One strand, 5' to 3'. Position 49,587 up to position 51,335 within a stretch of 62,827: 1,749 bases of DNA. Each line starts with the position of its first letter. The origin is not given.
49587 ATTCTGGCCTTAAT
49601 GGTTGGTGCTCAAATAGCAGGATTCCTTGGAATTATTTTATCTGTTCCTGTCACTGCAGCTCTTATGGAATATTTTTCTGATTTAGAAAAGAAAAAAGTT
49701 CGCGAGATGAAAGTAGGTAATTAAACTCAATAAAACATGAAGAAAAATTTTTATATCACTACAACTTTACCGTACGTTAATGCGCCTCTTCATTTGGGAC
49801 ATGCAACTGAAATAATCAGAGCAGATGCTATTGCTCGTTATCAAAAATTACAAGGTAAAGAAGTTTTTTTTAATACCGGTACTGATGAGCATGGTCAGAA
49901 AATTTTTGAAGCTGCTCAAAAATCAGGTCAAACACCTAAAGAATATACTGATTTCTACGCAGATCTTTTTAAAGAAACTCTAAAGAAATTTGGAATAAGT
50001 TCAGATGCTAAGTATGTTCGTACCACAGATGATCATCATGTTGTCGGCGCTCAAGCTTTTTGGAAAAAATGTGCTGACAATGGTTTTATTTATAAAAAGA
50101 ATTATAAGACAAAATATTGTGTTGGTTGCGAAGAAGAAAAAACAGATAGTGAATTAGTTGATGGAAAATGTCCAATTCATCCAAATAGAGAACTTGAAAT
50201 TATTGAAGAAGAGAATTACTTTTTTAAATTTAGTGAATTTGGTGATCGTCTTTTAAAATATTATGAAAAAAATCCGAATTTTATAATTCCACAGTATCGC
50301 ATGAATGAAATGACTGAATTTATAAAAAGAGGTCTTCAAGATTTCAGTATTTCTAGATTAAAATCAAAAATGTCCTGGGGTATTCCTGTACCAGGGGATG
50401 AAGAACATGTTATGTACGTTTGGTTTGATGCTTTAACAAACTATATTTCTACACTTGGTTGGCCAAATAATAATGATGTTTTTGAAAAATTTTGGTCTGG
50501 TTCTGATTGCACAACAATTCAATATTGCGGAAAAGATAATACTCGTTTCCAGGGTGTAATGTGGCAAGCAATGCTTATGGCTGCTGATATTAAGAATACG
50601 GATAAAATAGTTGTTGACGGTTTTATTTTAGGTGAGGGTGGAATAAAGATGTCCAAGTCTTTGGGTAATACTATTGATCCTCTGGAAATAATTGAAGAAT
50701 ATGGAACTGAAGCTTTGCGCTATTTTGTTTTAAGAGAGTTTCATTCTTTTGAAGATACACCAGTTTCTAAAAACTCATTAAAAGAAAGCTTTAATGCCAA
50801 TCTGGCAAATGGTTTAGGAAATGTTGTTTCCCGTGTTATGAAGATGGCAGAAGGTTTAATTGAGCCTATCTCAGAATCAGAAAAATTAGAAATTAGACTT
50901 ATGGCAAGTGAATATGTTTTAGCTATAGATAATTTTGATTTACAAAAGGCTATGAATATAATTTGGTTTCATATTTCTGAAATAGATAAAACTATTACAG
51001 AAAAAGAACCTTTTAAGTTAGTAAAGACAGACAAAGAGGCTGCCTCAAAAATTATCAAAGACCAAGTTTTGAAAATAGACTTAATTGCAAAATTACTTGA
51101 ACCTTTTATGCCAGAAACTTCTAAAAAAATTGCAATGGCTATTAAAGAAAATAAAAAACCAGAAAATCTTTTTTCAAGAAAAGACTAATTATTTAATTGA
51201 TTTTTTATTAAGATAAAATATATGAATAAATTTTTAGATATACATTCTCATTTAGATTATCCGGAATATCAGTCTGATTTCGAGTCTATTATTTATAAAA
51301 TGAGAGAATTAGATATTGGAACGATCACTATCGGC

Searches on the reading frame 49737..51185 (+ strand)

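Call 90: search_protein_families(library=pfam, proteins=[window:49737-51185:+], max_evalue=0.00001)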
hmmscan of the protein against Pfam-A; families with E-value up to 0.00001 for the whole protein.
window:49737-51185:+ (483 aa): 4 families
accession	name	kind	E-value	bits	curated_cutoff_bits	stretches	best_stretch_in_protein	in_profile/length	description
PF09334.17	tRNA-synt_1g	-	5.6e-99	332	20.1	2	141-368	165-391/391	tRNA synthetases class I (M)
PF00133.28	tRNA-synt_1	-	3.1e-37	128.8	22.7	2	222-332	295-403/414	tRNA synthetases class I (I, L, M and V)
PF01406.26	tRNA-synt_1e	-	3.5e-13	50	27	1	14-125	19-128/301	tRNA synthetases class I (C) catalytic domain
PF19303.5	Anticodon_3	-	4e-07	30.5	23.5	1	390-473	22-105/152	Anticodon binding domain of methionyl tRNA ligase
